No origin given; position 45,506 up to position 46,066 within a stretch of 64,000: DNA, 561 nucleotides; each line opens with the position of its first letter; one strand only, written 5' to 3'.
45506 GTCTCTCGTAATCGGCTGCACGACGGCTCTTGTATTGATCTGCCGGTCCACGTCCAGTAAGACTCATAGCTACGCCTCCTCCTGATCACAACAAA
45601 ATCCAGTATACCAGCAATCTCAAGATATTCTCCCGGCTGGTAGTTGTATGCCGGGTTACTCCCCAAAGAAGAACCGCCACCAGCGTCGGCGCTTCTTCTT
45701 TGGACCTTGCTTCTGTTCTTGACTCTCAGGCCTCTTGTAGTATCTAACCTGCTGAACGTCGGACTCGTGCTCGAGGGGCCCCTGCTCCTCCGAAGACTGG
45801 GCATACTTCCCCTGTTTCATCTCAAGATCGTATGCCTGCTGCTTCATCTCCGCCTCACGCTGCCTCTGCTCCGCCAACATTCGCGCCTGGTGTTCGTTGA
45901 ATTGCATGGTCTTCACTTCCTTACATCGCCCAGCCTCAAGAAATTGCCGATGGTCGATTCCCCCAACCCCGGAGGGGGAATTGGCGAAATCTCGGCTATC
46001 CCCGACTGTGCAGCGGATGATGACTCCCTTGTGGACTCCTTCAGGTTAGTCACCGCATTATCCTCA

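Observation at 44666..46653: Yip1-family membrane protein plus four tandem paralogous mini-proteins ending in a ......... tail (candidate undescribed module)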

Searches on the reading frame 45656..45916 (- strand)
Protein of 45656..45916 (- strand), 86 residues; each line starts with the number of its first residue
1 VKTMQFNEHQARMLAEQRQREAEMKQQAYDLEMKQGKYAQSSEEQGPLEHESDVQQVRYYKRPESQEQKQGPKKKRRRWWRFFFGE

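Call 3: search_protein_families(library=pfam, proteins=[window:45656-45916:-], max_evalue=1)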
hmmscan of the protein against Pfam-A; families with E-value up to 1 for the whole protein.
window:45656-45916:- (86 aa): 1 family
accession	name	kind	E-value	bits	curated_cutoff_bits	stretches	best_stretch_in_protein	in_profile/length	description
PF15917.11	Piezo_TM25-28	-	0.47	9.9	27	1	15-83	207-268/328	Piezo TM25-28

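Call 4: search_protein_families(library=ncbifam, proteins=[window:45656-45916:-], max_evalue=1)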
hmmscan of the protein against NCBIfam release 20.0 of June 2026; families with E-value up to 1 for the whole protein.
window:45656-45916:- (86 aa): 0 families

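Call 10: find_homologous_proteins(query=A1, max_evalue=0.01)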
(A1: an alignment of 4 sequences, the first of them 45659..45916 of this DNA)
Query A1 (4 sequences) (86 aa, profile of the alignment): 26 proteins with E <= 0.01 among 72 candidates.
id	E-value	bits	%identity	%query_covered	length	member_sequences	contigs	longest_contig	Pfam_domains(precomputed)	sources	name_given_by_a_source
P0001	9.2e-28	114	59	26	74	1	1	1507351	-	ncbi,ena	-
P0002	4.9e-27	112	85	15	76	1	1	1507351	-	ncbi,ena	-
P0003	1.5e-23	101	44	21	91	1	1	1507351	-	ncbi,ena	-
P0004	8.0e-22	95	86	16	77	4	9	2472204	-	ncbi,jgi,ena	-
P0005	2.1e-18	84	39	42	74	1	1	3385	-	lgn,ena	-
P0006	3.8e-18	84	96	97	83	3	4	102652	-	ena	-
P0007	2.9e-11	61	36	45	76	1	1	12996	-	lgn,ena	-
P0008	5.0e-11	61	-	-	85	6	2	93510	-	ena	-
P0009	5.7e-10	57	65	99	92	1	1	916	-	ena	-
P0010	1.5e-9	56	65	100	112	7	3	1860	-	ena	-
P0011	4.5e-9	54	64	97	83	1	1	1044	-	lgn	-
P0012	5.6e-9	54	68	95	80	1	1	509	-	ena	-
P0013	6.5e-9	54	66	95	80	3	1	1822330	-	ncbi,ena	-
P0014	1.1e-8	53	69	99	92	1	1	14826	-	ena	-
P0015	1.8e-8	52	65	97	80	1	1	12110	-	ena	-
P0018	1.1e-7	50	71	95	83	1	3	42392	-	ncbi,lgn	-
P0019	1.4e-7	50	86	16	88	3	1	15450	-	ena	-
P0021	1.9e-5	43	39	95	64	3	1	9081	-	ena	-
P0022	3.3e-5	42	62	95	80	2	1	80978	-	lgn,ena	-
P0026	4.2e-3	35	65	27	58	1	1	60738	-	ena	-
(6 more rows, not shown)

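Call 13: find_encoding_contigs(protein=P0013, flank=6000, max_places=3)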
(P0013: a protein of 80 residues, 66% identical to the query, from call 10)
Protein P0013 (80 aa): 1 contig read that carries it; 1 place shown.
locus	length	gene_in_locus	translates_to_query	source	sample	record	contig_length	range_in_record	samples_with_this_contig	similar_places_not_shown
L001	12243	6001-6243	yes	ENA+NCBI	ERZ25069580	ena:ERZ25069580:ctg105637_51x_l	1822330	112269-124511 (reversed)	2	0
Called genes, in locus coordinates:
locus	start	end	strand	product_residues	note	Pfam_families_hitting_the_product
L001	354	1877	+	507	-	PF13541:ChlI, PF00158:Sigma54_activat (faint), PF01078:Mg_chelatase, PF07728:AAA_5 (weak), PF00493:MCM (weak), PF13335:Mg_chelatase_C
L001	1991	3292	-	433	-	-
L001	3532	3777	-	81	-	PF13828:DUF4190 (faint)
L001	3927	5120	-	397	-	PF00890:FAD_binding_2 (weak), PF01134:GIDA (faint), PF01266:DAO, PF07992:Pyr_redox_2 (faint), PF13450:NAD_binding_8 (weak)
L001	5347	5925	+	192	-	PF04893:Yip1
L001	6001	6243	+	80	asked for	-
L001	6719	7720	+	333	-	PF00296:Bac_luciferase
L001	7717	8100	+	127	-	PF19492:DUF6027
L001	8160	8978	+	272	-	PF01149:Fapy_DNA_glyco, PF06831:H2TH, PF06827:zf-FPG_IleRS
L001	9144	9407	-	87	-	-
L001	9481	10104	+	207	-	-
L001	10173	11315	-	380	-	PF02595:Gly_kinase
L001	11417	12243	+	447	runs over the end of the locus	PF07687:M20_dimer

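Call 14: find_encoding_contigs(protein=P0004, flank=6000, max_places=4)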
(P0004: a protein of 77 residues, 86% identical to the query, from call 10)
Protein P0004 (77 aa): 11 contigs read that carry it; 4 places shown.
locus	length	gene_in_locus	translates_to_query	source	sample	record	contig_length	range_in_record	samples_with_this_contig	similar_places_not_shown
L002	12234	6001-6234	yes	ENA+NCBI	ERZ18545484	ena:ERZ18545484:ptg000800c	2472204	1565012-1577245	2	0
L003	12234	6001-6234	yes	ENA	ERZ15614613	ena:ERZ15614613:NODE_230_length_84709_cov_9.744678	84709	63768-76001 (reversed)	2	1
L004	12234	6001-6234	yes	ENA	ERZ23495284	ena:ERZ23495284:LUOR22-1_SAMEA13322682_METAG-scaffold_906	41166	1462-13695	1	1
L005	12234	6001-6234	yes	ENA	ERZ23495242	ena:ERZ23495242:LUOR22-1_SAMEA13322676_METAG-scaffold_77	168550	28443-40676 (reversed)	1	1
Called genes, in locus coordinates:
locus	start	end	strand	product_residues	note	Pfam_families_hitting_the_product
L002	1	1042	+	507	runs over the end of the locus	PF05362:Lon_C (faint), PF13541:ChlI, PF01078:Mg_chelatase, PF07728:AAA_5 (weak), PF00493:MCM (weak), PF13335:Mg_chelatase_C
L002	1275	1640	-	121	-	-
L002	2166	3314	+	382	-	PF04151:PPC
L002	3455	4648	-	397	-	PF00890:FAD_binding_2 (weak), PF01134:GIDA (faint), PF01266:DAO, PF07992:Pyr_redox_2 (faint), PF13450:NAD_binding_8 (weak)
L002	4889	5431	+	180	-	PF04893:Yip1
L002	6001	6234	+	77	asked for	-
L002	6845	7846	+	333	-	PF00296:Bac_luciferase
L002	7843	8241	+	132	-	PF19492:DUF6027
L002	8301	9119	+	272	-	PF01149:Fapy_DNA_glyco, PF06831:H2TH, PF06827:zf-FPG_IleRS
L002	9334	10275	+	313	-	-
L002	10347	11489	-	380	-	PF02595:Gly_kinase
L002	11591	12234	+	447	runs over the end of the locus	PF07687:M20_dimer (weak)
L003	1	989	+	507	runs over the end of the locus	PF05362:Lon_C (faint), PF13541:ChlI, PF00158:Sigma54_activat (faint), PF01078:Mg_chelatase, PF07728:AAA_5 (weak), PF00493:MCM (weak), PF13335:Mg_chelatase_C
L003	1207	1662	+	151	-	-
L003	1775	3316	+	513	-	PF00089:Trypsin (faint), PF13365:Trypsin_2, PF04151:PPC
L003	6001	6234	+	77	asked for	-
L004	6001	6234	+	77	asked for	-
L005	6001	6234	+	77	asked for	-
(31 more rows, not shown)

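Call 15: find_encoding_contigs(protein=P0026, flank=6000, max_places=3)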
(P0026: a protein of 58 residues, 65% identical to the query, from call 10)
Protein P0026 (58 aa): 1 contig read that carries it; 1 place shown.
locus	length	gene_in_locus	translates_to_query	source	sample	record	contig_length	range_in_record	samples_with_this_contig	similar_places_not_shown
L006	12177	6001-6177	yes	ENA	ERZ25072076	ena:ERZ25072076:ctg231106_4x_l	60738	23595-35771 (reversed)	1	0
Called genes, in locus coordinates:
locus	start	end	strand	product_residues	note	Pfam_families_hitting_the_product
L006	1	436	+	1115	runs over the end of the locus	-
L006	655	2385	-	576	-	PF00860:Xan_ur_permease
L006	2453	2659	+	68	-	PF13335:Mg_chelatase_C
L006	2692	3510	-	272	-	-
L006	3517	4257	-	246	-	PF07505:DUF5131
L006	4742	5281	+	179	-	PF04893:Yip1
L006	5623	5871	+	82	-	-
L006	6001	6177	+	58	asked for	-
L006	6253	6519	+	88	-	-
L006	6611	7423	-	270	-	-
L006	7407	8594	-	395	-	PF00999:Na_H_Exchanger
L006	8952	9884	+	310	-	PF01063:Aminotran_4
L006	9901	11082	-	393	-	PF01979:Amidohydro_1, PF07969:Amidohydro_3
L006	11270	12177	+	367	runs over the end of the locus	PF01408:GFO_IDH_MocA, PF22685:Gal80p_C-like, PF22725:GFO_IDH_MocA_C3, PF02894:GFO_IDH_MocA_C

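Call 36: search_protein_representatives(alignment_id=A3)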
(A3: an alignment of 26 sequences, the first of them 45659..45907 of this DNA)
Query: 26 sequences, 80 profile positions. Proteins with E-value up to 0.001 (for the whole library): 11; up to 1e-10: 5; up to 1e-30: 1. The best 11 are listed.
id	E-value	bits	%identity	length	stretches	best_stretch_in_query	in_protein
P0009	8.4e-31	122.8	-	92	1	1-80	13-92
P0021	4.6e-15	72.4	-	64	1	1-79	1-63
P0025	1.1e-13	68.0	-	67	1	1-80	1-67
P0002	6.1e-12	62.4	-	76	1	4-79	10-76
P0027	2.3e-11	60.5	-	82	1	1-52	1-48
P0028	3.5e-10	56.7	-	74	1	1-79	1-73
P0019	6.8e-09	52.6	-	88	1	15-79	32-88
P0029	7.7e-09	52.4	-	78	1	29-79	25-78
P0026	1.8e-07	48.0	-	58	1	11-80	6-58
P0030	2.5e-05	41.2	-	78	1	3-80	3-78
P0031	6.7e-04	36.6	-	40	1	43-80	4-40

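Call 38: find_encoding_contigs(protein=P0021, flank=4000, max_places=2)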
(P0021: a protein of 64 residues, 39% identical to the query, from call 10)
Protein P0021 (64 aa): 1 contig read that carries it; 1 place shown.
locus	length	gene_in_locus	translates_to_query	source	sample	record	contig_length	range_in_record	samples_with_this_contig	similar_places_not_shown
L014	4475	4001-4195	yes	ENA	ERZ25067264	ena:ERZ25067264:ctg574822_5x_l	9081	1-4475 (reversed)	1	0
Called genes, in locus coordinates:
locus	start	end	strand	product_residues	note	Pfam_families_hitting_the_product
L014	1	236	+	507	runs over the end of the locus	PF13541:ChlI, PF00493:MCM (faint), PF01078:Mg_chelatase, PF07728:AAA_5 (weak), PF13335:Mg_chelatase_C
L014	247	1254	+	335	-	-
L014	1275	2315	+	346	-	-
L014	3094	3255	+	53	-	-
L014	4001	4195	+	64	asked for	-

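Call 39: find_encoding_contigs(protein=P0030, flank=4000, max_places=2)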
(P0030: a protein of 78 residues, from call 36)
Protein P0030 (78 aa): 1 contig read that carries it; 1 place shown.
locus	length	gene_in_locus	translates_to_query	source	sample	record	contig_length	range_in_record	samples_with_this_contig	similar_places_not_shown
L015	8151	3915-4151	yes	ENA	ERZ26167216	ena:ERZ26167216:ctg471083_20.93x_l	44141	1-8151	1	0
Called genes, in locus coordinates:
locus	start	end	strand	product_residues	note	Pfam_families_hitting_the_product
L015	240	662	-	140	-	PF00702:Hydrolase, PF13419:HAD_2, PF13242:Hydrolase_like (weak)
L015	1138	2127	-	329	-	PF01259:SAICAR_synt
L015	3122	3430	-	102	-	-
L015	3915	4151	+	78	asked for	-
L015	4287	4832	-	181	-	-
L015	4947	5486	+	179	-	-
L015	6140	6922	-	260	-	PF19671:DUF6174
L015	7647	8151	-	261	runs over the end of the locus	PF08543:Phos_pyr_kin, PF00294:PfkB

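Call 40: find_encoding_contigs(protein=P0019, flank=4000, max_places=2)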
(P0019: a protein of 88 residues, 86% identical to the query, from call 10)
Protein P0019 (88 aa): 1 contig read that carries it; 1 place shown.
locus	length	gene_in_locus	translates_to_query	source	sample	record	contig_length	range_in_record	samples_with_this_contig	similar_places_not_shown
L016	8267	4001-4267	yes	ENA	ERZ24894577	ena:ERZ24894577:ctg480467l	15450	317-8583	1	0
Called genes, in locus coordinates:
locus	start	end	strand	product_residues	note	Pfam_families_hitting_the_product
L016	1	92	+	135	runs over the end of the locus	?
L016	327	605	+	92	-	PF13335:Mg_chelatase_C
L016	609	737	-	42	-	-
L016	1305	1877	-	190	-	-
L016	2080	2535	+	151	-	-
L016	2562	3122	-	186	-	PF00890:FAD_binding_2 (weak), PF01266:DAO, PF07992:Pyr_redox_2 (weak), PF13450:NAD_binding_8 (weak)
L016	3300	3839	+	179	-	PF04893:Yip1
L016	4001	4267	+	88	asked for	-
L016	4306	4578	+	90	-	-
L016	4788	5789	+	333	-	PF00296:Bac_luciferase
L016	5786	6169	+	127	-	PF19492:DUF6027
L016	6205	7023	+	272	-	PF01149:Fapy_DNA_glyco, PF06831:H2TH, PF06827:zf-FPG_IleRS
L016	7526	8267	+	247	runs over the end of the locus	-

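Call 41: find_encoding_contigs(protein=P0022, flank=4000, max_places=2)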
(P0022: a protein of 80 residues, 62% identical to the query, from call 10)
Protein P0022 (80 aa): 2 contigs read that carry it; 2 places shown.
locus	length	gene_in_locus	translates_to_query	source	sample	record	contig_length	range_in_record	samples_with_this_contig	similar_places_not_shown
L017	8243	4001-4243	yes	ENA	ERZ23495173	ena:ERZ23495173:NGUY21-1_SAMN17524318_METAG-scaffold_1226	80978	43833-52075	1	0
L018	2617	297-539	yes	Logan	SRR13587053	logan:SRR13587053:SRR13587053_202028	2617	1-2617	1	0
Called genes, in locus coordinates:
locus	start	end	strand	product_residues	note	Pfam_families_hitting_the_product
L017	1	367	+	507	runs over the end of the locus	PF13541:ChlI, PF00158:Sigma54_activat (faint), PF01078:Mg_chelatase, PF07728:AAA_5 (weak), PF00493:MCM (weak), PF13335:Mg_chelatase_C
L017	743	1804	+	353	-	PF05425:CopD (weak)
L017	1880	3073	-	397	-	PF00890:FAD_binding_2 (weak), PF01134:GIDA (faint), PF01266:DAO, PF07992:Pyr_redox_2 (weak), PF13450:NAD_binding_8 (faint)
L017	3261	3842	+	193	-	PF04893:Yip1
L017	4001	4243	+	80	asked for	-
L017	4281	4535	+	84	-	-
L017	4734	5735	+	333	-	PF00296:Bac_luciferase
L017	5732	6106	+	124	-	PF19492:DUF6027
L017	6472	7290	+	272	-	PF01149:Fapy_DNA_glyco, PF06831:H2TH, PF06827:zf-FPG_IleRS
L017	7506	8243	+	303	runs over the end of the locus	-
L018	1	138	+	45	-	?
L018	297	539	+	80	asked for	-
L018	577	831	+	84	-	-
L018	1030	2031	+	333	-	PF00296:Bac_luciferase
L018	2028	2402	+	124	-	PF19492:DUF6027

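Call 67: predict_structure(alignment_id=A3)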
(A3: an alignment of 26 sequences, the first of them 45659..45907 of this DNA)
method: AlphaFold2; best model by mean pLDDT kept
length: 83 residues; sequences in the alignment: 26
mean_pLDDT: 64.9   pTM: 0.29
mean pLDDT of the five models: 64.9, 63.3, 62.3, 62.1, 61.9
residues with pLDDT >= 90: 0; 70-90: 32; 50-70: 41; < 50: 10
segments of 3 or more residues with pLDDT < 50: 42-44
pLDDT, mean of each block of 10 residues (from residue 1): 74 83 84 59 49 54 51 67 59
secondary structure, 60 per line:
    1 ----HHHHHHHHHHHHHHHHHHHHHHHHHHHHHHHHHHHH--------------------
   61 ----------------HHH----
elements in order: H5-40
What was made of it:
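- On MinD/FtsA-type C-terminal membrane-targeting sequence: AlphaFold2 gives only a 3-residue helical turn at pLDDT about 60 (call 67).
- Structure: AlphaFold2 gives a confident N-terminal helix and then a low-confidence linker and tail (call 67), as expected for a tethered, largely disordered protein. AlphaFold2 predicts only a 3-residue helical turn in the tail, at pLDDT about 60 (call 67). The central region is predicted to be disordered (call 67).
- Tried and rejected: A fold search of the mini-1 model was not attempted because its confidence is too low (call 67).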

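Call 68: search_protein_families(library=padloc, proteins=[window:45656-45907:-], max_evalue=0.1)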
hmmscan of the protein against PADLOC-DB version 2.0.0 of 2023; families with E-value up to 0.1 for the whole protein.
window:45656-45907:- (83 aa): 0 families

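Call 69: search_protein_families(library=phrogs, proteins=[window:45656-45907:-], max_evalue=0.1)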
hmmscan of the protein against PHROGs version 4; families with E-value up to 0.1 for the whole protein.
window:45656-45907:- (83 aa): 0 families

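Call 70: search_solved_structures(query=A3, max_evalue=1)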
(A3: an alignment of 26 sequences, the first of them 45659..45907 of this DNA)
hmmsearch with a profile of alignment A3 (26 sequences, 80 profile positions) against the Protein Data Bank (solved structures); distinct sequences matched with E-value up to 1: 0.

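Call 74: list_cluster_members(proteins=[P0001, P0002, P0003, P0032, P0013, P0018, P0004])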
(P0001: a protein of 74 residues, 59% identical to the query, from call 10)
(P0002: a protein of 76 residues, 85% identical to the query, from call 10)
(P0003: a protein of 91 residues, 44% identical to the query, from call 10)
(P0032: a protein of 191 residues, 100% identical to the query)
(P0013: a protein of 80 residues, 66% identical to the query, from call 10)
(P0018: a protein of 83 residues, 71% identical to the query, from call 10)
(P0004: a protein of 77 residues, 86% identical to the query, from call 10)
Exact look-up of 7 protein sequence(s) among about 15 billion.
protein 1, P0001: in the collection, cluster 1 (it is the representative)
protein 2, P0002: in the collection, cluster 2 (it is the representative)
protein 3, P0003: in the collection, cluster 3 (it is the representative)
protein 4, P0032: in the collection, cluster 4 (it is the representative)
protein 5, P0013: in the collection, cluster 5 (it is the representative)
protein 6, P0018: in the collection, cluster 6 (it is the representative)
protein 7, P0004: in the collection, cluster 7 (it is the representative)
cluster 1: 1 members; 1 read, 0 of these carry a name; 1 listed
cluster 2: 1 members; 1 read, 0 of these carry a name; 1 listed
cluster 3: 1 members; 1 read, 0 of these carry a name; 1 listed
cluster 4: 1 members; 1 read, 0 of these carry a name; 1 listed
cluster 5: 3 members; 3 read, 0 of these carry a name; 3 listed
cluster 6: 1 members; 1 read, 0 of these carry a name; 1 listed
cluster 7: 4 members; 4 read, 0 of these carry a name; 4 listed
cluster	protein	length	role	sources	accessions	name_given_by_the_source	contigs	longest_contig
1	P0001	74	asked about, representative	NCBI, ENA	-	-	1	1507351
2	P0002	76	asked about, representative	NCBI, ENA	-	-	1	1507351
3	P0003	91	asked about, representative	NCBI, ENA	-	-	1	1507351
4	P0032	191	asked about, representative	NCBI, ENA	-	-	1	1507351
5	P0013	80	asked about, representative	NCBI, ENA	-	-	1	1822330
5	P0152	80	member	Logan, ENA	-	-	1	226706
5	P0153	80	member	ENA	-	-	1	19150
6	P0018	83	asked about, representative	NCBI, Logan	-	-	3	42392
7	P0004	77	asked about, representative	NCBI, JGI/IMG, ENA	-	-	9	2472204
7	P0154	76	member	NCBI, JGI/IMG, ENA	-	-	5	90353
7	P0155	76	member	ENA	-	-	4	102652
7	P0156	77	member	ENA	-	-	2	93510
